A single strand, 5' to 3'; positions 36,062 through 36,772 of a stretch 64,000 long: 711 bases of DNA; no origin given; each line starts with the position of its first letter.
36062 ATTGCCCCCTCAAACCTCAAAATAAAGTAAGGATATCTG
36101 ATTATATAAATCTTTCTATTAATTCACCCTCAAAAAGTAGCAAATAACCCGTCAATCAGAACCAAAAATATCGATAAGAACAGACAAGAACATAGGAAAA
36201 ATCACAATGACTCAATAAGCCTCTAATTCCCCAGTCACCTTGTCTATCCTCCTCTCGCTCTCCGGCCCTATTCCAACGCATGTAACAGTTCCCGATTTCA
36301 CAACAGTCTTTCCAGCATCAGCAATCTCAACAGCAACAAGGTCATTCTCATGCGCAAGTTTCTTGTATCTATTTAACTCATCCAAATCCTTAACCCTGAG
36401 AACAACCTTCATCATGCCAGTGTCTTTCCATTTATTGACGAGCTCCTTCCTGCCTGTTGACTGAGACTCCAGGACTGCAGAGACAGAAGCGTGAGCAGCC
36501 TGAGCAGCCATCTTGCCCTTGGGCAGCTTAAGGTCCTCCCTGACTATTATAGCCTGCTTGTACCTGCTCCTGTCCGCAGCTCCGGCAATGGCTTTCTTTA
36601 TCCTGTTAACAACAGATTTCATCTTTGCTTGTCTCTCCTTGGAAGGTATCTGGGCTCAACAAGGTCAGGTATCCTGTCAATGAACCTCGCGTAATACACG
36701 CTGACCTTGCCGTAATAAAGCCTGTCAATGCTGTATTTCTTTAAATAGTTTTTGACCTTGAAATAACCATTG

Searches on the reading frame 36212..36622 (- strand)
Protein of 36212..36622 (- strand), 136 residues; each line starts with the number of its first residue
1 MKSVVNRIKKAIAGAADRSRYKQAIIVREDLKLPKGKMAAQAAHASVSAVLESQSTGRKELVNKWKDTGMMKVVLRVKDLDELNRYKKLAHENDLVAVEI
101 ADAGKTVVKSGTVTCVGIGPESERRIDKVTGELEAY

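Call 76: search_protein_families(library=pfam, max_evalue=0.001, proteins=[window:36212-36622:-])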
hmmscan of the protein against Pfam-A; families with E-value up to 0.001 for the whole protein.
window:36212-36622:- (136 aa): 1 family
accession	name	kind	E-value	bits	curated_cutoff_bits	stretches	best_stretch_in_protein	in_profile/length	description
PF01981.21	PTH2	-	4.6e-37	127.2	23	1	21-135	1-114/115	Peptidyl-tRNA hydrolase PTH2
